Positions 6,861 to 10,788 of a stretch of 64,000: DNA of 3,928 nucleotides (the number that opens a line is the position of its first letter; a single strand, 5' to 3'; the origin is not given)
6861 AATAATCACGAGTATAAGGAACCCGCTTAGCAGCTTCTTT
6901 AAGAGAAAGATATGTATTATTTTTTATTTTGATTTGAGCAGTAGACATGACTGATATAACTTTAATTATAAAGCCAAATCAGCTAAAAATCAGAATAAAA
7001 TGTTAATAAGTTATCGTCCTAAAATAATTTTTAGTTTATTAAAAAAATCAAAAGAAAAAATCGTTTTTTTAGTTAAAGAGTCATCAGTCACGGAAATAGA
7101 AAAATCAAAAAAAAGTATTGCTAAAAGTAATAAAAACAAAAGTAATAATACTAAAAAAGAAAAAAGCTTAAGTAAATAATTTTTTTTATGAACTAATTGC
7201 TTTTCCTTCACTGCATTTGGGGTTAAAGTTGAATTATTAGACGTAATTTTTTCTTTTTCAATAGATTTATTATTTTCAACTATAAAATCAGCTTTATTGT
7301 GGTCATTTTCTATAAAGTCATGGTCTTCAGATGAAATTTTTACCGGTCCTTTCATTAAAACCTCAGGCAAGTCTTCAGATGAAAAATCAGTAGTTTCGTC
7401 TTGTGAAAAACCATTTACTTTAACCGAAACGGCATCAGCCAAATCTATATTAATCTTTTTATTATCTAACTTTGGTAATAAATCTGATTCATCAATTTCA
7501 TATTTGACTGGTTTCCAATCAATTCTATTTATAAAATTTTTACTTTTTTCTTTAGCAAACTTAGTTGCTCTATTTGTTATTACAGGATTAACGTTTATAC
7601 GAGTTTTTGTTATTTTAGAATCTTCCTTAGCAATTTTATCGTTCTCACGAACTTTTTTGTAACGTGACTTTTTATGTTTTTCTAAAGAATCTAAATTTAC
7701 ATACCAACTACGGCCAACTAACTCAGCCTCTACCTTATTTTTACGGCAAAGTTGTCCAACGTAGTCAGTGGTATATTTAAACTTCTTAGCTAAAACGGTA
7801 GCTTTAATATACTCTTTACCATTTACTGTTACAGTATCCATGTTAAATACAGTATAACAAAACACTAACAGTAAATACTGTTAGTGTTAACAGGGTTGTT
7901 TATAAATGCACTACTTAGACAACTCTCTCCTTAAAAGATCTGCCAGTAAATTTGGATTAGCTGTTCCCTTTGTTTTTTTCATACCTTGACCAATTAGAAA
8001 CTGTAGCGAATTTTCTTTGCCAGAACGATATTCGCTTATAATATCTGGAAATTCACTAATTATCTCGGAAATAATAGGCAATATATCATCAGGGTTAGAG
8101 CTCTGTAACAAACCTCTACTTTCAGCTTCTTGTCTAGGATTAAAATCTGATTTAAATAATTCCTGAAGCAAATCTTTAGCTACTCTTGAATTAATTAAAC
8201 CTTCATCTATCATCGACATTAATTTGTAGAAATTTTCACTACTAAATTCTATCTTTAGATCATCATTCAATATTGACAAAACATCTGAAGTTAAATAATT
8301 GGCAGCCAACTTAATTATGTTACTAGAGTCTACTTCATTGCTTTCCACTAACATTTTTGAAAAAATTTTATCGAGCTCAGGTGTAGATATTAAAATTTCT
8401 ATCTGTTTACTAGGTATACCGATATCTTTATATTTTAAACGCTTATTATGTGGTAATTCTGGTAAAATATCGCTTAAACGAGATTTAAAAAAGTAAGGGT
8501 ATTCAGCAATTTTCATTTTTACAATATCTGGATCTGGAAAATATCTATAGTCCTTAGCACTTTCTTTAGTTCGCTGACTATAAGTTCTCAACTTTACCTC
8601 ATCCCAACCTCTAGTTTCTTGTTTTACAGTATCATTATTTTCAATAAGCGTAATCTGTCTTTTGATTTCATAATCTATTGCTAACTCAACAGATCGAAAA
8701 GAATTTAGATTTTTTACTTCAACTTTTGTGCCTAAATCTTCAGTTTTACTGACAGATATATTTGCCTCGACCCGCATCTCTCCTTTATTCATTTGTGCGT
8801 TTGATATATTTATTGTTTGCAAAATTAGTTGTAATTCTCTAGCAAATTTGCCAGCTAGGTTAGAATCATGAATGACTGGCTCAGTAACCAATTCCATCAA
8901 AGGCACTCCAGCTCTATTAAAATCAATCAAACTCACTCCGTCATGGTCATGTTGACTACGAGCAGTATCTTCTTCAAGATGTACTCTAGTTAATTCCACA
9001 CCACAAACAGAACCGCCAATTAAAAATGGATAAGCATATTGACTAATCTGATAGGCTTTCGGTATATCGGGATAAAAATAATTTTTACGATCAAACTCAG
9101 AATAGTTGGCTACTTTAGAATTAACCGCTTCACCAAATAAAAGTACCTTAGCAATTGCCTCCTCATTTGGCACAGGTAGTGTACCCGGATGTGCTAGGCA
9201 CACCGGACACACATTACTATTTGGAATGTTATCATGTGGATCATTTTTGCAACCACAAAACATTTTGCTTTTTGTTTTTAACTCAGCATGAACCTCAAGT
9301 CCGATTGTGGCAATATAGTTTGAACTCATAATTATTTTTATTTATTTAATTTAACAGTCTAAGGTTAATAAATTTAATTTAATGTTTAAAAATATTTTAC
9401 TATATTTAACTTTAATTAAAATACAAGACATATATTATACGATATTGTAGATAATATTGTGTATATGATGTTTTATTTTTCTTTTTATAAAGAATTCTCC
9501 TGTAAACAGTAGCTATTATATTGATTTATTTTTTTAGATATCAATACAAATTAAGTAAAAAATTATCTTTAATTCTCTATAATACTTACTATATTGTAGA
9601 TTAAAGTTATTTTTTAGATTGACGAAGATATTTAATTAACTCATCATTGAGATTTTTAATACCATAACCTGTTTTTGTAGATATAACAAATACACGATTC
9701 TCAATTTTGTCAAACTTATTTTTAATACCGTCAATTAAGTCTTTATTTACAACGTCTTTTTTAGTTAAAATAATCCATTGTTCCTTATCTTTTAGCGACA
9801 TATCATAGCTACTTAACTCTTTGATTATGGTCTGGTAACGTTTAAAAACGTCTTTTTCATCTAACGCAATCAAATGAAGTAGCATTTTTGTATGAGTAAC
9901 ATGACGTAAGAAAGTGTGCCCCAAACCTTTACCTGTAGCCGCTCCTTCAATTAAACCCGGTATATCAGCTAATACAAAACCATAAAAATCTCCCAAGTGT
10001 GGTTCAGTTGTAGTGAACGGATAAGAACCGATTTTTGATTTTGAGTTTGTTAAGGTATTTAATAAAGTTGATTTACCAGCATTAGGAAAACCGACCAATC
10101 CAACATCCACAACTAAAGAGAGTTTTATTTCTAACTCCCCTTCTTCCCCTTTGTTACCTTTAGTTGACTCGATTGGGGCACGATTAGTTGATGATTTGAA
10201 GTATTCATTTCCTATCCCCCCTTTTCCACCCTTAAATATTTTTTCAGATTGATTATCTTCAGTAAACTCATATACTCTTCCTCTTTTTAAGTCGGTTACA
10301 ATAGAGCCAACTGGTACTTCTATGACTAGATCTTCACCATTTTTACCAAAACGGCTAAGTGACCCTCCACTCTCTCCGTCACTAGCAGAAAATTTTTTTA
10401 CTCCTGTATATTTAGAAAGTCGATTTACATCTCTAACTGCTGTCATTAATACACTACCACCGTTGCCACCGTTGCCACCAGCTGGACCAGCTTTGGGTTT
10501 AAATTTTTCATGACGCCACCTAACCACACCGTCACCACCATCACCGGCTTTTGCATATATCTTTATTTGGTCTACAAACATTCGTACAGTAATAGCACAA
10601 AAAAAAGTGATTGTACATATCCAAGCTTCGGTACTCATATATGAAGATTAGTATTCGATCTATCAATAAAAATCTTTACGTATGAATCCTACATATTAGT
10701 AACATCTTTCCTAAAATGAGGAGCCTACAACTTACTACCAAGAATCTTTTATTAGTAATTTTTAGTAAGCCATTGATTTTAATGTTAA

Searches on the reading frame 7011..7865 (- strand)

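Call 9: search_protein_families(library=pfam, proteins=[window:7011-7865:-], max_evalue=0.001)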
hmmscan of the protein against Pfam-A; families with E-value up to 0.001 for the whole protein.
window:7011-7865:- (284 aa): 0 families

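Call 28: search_protein_families(library=pfam, proteins=[window:7011-7865:-], max_evalue=5)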
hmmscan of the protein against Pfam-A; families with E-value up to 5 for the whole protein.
window:7011-7865:- (284 aa): 1 family
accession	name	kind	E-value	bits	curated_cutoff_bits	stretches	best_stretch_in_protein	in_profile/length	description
PF06024.17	Orf78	-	0.016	15.9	29.4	1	174-253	18-84/101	Orf78 (ac78)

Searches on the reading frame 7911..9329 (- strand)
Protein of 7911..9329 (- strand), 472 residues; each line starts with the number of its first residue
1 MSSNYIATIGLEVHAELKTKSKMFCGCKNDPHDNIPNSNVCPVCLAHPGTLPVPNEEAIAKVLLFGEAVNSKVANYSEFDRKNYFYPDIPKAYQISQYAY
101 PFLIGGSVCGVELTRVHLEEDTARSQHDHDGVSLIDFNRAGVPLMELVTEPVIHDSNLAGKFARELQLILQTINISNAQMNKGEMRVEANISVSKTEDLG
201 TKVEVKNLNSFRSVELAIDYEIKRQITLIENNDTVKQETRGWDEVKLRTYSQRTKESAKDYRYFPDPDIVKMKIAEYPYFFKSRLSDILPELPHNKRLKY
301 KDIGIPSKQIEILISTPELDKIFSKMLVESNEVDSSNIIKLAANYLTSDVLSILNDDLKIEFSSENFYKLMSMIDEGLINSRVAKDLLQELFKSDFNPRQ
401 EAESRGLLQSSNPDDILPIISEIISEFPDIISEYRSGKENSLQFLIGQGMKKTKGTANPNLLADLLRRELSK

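Call 8: search_protein_families(library=pfam, proteins=[window:7911-9329:-], max_evalue=0.001)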
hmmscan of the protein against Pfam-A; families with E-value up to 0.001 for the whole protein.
window:7911-9329:- (472 aa): 2 families
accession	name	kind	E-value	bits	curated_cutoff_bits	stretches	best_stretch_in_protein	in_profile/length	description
PF02934.20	GatB_N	-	4.2e-102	341.5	23.4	1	8-276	2-273/277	GatB/GatE catalytic domain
PF02637.23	GatB_Yqey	-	8.4e-31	107.3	27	1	339-470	13-148/148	GatB domain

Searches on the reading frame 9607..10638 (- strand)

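Call 8: search_protein_families(library=pfam, proteins=[window:9607-10638:-], max_evalue=0.001)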
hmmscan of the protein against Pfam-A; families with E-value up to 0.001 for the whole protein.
window:9607-10638:- (343 aa): 5 families
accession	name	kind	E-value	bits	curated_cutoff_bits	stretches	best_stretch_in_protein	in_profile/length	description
PF01018.28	GTP1_OBG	-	2.7e-46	157.5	27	1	22-174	1-154/155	GTP1/OBG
PF01926.29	MMR_HSR1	-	2e-24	86.3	21.9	1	178-293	1-113/113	50S ribosome-binding GTPase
PF02421.24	FeoB_N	-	1.6e-09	37.9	27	1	179-230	3-58/156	Ferrous iron transport protein B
PF03193.22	RsgA_GTPase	-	1.5e-06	28.6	30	0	286-334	55-104/174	RsgA GTPase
PF13401.12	AAA_22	-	0.00072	20.3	27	0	181-277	10-106/130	AAA domain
